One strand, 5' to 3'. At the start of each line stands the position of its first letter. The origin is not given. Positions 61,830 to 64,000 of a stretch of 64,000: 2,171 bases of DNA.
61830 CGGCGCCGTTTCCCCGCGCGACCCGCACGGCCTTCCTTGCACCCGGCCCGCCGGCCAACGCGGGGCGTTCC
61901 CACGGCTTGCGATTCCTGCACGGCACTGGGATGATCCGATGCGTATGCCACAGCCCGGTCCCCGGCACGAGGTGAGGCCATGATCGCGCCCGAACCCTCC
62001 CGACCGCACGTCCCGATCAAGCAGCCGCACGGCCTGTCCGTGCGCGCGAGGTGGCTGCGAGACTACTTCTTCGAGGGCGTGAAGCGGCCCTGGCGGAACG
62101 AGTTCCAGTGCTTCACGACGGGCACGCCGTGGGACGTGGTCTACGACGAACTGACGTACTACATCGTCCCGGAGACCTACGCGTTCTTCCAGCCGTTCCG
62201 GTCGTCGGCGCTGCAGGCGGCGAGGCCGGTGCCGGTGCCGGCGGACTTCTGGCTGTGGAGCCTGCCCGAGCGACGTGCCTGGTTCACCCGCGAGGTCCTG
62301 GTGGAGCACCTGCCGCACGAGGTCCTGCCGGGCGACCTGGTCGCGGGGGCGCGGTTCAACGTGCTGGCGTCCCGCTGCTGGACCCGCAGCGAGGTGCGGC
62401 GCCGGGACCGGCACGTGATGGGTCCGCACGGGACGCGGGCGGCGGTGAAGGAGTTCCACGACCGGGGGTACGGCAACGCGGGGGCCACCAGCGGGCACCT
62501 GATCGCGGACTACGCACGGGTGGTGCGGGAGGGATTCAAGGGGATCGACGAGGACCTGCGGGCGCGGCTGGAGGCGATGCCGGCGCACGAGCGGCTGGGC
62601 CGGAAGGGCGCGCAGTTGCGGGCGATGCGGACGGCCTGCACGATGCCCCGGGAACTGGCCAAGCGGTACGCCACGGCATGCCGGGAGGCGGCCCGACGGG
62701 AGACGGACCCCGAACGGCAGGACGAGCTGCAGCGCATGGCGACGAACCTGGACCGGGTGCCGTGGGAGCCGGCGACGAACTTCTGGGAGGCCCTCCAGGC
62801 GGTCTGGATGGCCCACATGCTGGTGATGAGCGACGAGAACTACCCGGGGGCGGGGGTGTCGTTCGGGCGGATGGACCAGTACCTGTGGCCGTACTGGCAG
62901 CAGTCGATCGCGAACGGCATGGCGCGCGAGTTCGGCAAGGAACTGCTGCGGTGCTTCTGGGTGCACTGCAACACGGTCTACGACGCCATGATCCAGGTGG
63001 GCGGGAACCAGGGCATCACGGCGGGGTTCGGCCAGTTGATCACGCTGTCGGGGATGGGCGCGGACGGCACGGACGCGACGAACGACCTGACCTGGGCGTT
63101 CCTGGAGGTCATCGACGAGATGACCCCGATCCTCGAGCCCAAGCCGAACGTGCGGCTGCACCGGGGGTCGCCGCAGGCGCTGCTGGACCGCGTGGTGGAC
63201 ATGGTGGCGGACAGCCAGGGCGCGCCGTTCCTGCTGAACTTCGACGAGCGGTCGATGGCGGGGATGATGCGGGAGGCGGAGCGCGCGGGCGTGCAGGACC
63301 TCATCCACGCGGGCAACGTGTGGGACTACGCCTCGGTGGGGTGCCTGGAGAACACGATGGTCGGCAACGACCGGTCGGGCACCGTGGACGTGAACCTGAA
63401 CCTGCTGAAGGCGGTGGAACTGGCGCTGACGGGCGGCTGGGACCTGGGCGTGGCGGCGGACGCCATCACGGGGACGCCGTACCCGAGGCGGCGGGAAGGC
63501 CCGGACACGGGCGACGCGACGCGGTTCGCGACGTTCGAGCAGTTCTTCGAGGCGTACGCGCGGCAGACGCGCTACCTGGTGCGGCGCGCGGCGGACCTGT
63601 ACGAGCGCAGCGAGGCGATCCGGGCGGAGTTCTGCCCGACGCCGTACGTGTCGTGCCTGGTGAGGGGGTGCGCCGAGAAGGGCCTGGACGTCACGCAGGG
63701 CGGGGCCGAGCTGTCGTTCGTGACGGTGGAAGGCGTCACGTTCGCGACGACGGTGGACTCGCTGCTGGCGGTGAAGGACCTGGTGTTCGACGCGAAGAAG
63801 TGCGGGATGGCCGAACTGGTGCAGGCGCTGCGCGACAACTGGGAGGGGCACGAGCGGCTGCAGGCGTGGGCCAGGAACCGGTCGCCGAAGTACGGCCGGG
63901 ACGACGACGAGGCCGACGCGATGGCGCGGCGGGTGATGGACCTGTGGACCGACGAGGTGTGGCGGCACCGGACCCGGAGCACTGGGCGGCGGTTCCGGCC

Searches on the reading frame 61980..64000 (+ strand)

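Call 6: search_protein_families(library=pfam, proteins=[window:61980-64000:+])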
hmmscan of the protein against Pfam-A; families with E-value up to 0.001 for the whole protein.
window:61980-64000:+ (673 aa): 1 family
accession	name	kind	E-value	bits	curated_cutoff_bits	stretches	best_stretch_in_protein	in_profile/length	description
PF02901.20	PFL-like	-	3.3e-123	413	24.3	1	134-667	121-629/647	Pyruvate formate lyase-like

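Call 7: search_protein_families(library=ncbifam, proteins=[window:61980-64000:+])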
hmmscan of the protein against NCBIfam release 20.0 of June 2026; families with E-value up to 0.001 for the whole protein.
window:61980-64000:+ (673 aa): 9 families
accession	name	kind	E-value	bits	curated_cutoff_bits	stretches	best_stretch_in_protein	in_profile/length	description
TIGR01774.1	PFL2-3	subfamily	1.7e-86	291.1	678.2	1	169-667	153-629/786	formate C-acetyltransferase/glycerol dehydratase family glycyl radical enzyme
NF048011.1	SfplDhtHpsGDes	equivalog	2.9e-81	273.9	1000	1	174-654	186-650/821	(2S)-3-sulfopropanediol dehydratase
NF048009.1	SfplDhtHpfGKleb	equivalog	4.7e-81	273.1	1000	1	151-667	164-664/824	(2S)-3-sulfopropanediol dehydratase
NF043068.1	glycl_HYPD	equivalog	1.3e-79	268.2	1100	1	171-669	153-630/784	trans-4-hydroxy-L-proline dehydratase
TIGR04394.1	choline_CutC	equivalog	5.5e-65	220.3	1050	1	218-661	206-626/789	choline trimethylamine-lyase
NF007437.0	PRK09983.1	equivalog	1.3e-51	175.7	1109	2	170-484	153-448/765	formate C-acetyltransferase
NF033718.1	indole_decarb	equivalog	4.9e-36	124.3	1100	1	168-621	211-644/868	indoleacetate decarboxylase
NF033715.1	glycyl_HPDL_Lrg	equivalog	2.6e-26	91.7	1150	1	215-621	274-678/901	4-hydroxyphenylacetate decarboxylase large subunit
TIGR01255.1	pyr_form_ly_1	equivalog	3.1e-10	39.2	994.2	1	248-391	216-358/744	formate C-acetyltransferase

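Call 8: search_solved_structures(query=window:61980-64000:+, max_evalue=0.00001, show_alignments=2)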
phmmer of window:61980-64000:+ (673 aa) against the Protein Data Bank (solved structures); distinct sequences matched with E-value up to 0.00001: 32.
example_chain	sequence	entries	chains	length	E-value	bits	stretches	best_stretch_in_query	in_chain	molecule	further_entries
6vxc_A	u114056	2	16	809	8.9e-65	222.4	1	171-665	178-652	Trans-4-hydroxy-L-proline dehydratase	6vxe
9f3w_A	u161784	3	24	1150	2.1e-62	214.5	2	183-662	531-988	Choline trimethylamine-lyase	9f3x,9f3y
6lon_B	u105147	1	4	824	4.8e-62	213.3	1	174-657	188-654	PFL2/glycerol dehydratase family glycyl radical enzyme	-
5ymr_B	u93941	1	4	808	2.2e-60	207.8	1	173-653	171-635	Formate acetyltransferase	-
2f3o_A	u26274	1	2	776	3.8e-60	207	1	172-669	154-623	pyruvate formate-lyase 2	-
9ht9_A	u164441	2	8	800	3e-57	197.5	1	226-659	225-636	Choline trimethylamine-lyase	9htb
9r0v_A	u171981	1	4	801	3e-57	197.5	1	226-659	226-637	Choline trimethylamine-lyase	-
5fay_A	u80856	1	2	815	3.1e-57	197.4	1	226-659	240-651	Choline trimethylamine-lyase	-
6vue_A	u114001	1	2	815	3.1e-57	197.4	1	226-659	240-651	Choline trimethylamine-lyase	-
5fau_A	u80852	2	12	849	3.5e-57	197.2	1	226-659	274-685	Choline trimethylamine-lyase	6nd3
5faw_A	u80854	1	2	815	5.4e-57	196.6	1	226-659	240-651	Choline trimethylamine-lyase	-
5fav_A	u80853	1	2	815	7.6e-57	196.1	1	226-659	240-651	Choline trimethylamine-lyase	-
5kdp_A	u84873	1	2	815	1.5e-56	195.1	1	226-659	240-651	Choline trimethylamine-lyase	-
7kq3_A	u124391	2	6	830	8e-56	192.7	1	173-652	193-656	Isethionate sulfite-lyase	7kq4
9rco_A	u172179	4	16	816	1e-55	192.4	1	171-672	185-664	Glycyl radical protein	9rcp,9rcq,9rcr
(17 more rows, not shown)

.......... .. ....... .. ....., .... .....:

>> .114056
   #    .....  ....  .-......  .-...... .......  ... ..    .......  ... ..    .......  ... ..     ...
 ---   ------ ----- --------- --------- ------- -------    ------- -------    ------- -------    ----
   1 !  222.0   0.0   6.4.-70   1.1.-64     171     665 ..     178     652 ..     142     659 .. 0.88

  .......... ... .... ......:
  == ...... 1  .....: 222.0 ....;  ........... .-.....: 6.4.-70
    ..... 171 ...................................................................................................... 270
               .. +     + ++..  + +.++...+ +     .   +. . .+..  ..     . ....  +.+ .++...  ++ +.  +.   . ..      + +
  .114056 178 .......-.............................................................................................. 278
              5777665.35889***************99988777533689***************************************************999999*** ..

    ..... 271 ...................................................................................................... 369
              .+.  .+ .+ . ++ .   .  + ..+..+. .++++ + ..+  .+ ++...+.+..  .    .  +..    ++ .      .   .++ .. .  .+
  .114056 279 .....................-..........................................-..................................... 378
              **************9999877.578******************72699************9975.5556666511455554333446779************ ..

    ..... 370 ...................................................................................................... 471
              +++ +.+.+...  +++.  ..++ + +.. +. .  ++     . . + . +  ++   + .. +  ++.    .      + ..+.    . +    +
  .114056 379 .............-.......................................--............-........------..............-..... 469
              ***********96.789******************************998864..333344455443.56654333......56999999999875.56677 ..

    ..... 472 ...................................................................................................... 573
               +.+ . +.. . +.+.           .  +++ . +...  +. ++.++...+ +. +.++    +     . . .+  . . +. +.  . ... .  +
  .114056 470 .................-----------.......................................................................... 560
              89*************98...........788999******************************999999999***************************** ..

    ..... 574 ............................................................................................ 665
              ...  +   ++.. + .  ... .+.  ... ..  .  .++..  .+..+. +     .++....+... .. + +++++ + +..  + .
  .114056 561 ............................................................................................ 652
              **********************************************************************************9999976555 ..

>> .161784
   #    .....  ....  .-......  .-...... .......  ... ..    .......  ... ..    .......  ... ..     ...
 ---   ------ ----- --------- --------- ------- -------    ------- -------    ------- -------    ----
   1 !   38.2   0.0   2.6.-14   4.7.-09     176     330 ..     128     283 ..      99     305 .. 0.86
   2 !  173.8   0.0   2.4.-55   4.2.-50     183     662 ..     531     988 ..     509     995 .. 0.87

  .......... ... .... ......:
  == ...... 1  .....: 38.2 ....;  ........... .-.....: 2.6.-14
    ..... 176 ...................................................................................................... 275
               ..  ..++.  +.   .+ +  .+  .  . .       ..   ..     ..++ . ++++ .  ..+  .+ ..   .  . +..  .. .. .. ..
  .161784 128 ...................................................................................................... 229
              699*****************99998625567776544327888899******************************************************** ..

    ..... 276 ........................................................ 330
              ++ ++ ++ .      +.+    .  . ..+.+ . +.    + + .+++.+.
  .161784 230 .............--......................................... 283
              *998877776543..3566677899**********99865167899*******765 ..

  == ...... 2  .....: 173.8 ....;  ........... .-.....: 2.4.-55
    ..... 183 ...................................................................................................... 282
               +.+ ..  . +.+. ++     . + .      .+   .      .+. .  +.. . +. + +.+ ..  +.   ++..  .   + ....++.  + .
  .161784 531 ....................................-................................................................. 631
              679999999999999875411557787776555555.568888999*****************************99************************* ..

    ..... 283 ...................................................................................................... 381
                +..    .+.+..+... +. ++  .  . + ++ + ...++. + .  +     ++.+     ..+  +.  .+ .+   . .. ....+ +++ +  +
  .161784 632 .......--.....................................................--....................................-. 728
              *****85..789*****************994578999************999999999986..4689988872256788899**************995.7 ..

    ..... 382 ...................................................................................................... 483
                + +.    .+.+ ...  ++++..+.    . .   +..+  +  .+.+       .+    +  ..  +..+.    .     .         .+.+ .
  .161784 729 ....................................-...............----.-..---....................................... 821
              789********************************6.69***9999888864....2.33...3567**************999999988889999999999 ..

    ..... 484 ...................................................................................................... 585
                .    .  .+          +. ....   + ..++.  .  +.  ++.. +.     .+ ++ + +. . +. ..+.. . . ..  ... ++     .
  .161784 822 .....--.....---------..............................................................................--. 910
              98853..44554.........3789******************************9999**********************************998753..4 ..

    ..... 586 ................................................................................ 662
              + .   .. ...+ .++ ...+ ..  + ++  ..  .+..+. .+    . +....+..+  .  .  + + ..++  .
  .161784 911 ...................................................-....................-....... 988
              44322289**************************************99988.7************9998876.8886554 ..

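Call 10: find_homologous_proteins(query=window:61980-64000:+, max_evalue=1e-20)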
Query window:61980-64000:+ (673 aa): 4000 proteins with E <= 1e-20 among 8000 candidates; the best 120 are listed.
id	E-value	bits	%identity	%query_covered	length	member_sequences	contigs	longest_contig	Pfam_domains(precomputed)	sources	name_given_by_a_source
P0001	0.0e+0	1583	100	100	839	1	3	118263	PF02901.21,PF01228.27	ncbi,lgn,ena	-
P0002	0.0e+0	1296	82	100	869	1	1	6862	PF02901.21,PF01228.27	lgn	-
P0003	0.0e+0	1254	79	99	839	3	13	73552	PF02901.21,PF01228.27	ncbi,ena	-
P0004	0.0e+0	1243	79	100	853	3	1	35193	PF02901.21,PF01228.27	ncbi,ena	-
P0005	0.0e+0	1162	75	98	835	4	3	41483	PF02901.21,PF01228.27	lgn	-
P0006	0.0e+0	1153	72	98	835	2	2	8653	PF02901.21,PF01228.27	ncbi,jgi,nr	ncbi:MAG: hypothetical protein JRI25_18235 [Deltaproteobacteria bacterium]|nr:hypothetical protein [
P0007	0.0e+0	1151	75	98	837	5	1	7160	PF02901.21,PF01228.27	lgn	-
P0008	0.0e+0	1143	75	98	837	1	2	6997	PF02901.21,PF01228.27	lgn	-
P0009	0.0e+0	1140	73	98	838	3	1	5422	PF02901.21,PF01228.27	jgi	-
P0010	0.0e+0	1139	73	98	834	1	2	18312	PF02901.21,PF01228.27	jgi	-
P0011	0.0e+0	1138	74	98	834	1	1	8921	PF02901.21,PF01228.27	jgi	-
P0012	0.0e+0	1134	72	100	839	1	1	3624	PF02901.21,PF01228.27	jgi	-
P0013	0.0e+0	1134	72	98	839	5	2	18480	PF02901.21,PF01228.27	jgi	jgi:formate C-acetyltransferase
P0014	0.0e+0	1133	71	99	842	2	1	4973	PF02901.21,PF01228.27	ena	-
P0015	0.0e+0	1130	72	98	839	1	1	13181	PF02901.21,PF01228.27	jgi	jgi:formate C-acetyltransferase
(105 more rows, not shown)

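Call 11: find_encoding_contigs(protein=P0001, flank=10000, max_places=4)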
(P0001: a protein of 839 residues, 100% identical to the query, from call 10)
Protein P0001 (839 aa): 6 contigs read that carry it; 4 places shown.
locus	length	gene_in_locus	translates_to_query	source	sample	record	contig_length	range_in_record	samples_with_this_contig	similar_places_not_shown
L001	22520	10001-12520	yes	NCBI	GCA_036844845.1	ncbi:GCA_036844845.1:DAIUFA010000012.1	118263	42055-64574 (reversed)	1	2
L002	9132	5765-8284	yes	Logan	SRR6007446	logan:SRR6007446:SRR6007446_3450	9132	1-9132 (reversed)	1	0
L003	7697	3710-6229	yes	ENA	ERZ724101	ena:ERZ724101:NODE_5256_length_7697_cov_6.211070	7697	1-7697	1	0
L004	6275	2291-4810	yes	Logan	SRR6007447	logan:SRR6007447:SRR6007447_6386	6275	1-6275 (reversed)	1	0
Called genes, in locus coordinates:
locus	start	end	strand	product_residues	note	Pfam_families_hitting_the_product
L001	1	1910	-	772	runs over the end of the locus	PF00526:Dicty_CTDC (weak)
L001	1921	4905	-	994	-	PF00526:Dicty_CTDC (weak)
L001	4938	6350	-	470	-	-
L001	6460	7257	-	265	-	PF00929:RNase_T, PF13482:RNase_H_2 (faint)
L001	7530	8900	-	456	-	PF01041:DegT_DnrJ_EryC1 (faint), PF01212:Beta_elim_lyase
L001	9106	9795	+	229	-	PF00027:cNMP_binding, PF13545:HTH_Crp_2, PF00325:Crp (weak)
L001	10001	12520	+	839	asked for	PF02901:PFL-like, PF01228:Gly_radical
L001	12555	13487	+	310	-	PF13353:Fer4_12 (weak), PF12838:Fer4_7 (faint), PF00037:Fer4 (faint), PF04055:Radical_SAM (weak)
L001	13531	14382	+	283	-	PF01243:PNPOx_N (faint)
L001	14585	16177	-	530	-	PF03227:GILT, PF13462:Thioredoxin_4 (faint), PF01323:DSBA (faint), PF03227:GILT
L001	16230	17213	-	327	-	PF03631:Virul_fac_BrkB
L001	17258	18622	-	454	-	PF04052:TolB_N, PF00930:DPPIV_N (faint), PF26550:Tricorn_2nd (weak), PF26549:Tricorn_N, PF07676:PD40, PF26549:Tricorn_N (weak), PF07676:PD40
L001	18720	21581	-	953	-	-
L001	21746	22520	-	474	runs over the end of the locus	PF02511:Thy1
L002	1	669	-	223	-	?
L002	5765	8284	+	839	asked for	PF02901:PFL-like, PF01228:Gly_radical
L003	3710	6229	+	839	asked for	PF02901:PFL-like, PF01228:Gly_radical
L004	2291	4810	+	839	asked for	PF02901:PFL-like, PF01228:Gly_radical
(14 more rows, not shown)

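Call 14: find_related_loci(query=A1, collection=genome_contigs, flank=10000)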
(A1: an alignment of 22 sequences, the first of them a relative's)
Query A1 (839 aa) in genome_contigs; peptide patterns used: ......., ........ (x = any residue, [..] = any of these).
600 stretches matched a pattern (row limit reached: there are more); 589 encode a relative of the query (tblastn E <= 1e-3); the best 80 are kept; 80 distinct loci.
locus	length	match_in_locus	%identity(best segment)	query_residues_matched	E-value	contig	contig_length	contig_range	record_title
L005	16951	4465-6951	73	7-836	0e+0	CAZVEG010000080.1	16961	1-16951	MAG TPA_asm: uncultured Leptospirales bacterium isolate binchicken_co269_219 genome assembly, contig: NODE_3120_length_1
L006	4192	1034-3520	70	8-836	0e+0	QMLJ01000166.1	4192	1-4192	MAG: Deltaproteobacteria bacterium isolate B14_G9 B14_Guay9_scaffold_44921, whole genome shotgun sequence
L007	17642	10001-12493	72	9-839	0e+0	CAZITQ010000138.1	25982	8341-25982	MAG TPA_asm: uncultured Rickettsiales bacterium isolate binchicken_co141_528 genome assembly, contig: NODE_8394_length_2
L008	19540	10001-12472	72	13-836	0e+0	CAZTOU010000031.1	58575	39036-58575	MAG TPA_asm: uncultured Spirochaetales bacterium isolate binchicken_co142_37 genome assembly, contig: NODE_1379_length_5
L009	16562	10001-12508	71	1-836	0e+0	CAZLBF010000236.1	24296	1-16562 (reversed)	MAG TPA_asm: uncultured Myxococcales bacterium isolate binchicken_co231_155 genome assembly, contig: k141_2274713, whole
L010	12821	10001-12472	71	13-836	0e+0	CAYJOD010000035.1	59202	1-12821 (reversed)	MAG TPA_asm: uncultured Candidatus Binatia bacterium isolate ERP124720_co1_58 genome assembly, contig: NODE_716_length_5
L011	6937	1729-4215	69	8-836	0e+0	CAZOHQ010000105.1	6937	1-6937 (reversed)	MAG TPA_asm: uncultured Syntrophaceae bacterium isolate binchicken_co42_435 genome assembly, contig: NODE_20205_length_6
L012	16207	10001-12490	70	8-837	0e+0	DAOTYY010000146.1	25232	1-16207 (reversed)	MAG TPA_asm: Anaerolineaceae bacterium isolate H34_448 k137_1049839, whole genome shotgun sequence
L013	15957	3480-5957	71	13-838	0e+0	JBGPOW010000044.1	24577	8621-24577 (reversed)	MAG: Candidatus Binatia bacterium isolate OBJ2_061818_050_29 k141_1053190_length_24577_cov_24.1941, whole genome shotgun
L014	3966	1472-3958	71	8-836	0e+0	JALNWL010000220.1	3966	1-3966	MAG: Syntrophales bacterium isolate SO_2016_LW2 bin 162 scaffold55550_LW138R_2016, whole genome shotgun sequence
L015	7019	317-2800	68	8-837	0e+0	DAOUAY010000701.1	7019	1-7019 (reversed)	MAG TPA_asm: Anaerolineae bacterium isolate H67_697 k125_480741, whole genome shotgun sequence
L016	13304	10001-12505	68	1-837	0e+0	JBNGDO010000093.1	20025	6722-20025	MAG: Anaerolineae bacterium isolate E05-031 bin70.fa-93, whole genome shotgun sequence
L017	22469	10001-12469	70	13-836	0e+0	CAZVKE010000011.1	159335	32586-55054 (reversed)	MAG TPA_asm: uncultured Leptospiraceae bacterium isolate SRP216815_co1_157 genome assembly, contig: NODE_114_length_1593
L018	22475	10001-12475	70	12-836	0e+0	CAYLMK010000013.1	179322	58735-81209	MAG TPA_asm: uncultured Thermodesulfobacteriota bacterium isolate binchicken_co274_253 genome assembly, contig: NODE_122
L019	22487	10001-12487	69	8-836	0e+0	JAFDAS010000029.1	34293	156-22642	MAG: Deltaproteobacteria bacterium isolate AB_3033_Bin_88 AB_3033_Bin_88_scaffold_3998, whole genome shotgun sequence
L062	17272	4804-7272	67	13-836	0e+0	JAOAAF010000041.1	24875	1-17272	MAG: Spirochaetes bacterium isolate SKW14 NODE_39_length_24875_cov_4.355674, whole genome shotgun sequence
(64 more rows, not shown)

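Call 16: search_protein_families(library=pfam, proteins=[L001:12555-13487:+, L001:13531-14382:+, L001:10001-12520:+], max_evalue=1)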
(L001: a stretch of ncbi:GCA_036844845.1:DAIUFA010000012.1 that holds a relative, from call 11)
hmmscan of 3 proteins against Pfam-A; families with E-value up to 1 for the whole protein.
L001:12555-13487:+ (310 aa): 11 families
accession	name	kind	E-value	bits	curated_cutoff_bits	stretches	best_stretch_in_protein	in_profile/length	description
PF04055.27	Radical_SAM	-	2.4e-11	44.5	29.5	2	113-201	45-138/166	Radical SAM superfamily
PF13353.11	Fer4_12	-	1.3e-09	38.9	22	1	15-143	2-81/137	4Fe-4S single cluster domain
PF00037.32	Fer4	-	3.6e-08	33.3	21.1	2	47-68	1-22/24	4Fe-4S binding domain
PF12838.12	Fer4_7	-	1.5e-05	25.8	27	3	39-68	23-52/52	4Fe-4S dicluster domain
PF12837.12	Fer4_6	-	4.5e-05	23.6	25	2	48-67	3-22/24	4Fe-4S binding domain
PF12797.12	Fer4_2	-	9.1e-05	22.6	24.5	2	47-65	3-21/22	4Fe-4S binding domain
PF13187.11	Fer4_9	-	0.0002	21.8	27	2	30-67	10-50/52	4Fe-4S dicluster domain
PF13237.11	Fer4_10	-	0.00069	19.9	25.5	2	47-65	2-20/53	4Fe-4S dicluster domain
PF12800.12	Fer4_4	-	0.004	17.8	24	1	51-65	1-15/17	4Fe-4S binding domain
PF13484.11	Fer4_16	-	0.0054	17.9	30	2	73-87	2-16/66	4Fe-4S double cluster binding domain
PF25160.1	LdpA_Fe-S-bd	-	0.054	13.7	27.6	1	46-67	20-41/49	LdpA Fe-S cluster-binding domain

L001:13531-14382:+ (283 aa): 1 family
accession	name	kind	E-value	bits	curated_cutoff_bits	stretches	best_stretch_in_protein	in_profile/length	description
PF01243.27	PNPOx_N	-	2.2e-06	28.5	28.1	1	9-99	2-84/120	Pyridoxamine 5'-phosphate oxidase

L001:10001-12520:+ (839 aa): 3 families
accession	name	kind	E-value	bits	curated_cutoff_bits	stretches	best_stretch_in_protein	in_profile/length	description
PF02901.20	PFL-like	-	3.7e-125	419.5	24.3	1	134-680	121-641/647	Pyruvate formate lyase-like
PF01228.26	Gly_radical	-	5.8e-20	72.2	22.2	1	748-820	33-106/106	Glycine radical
PF11230.13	YjjI-like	-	0.0036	16.2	23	1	263-336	69-135/485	Glycyl radical enzyme YjjI-like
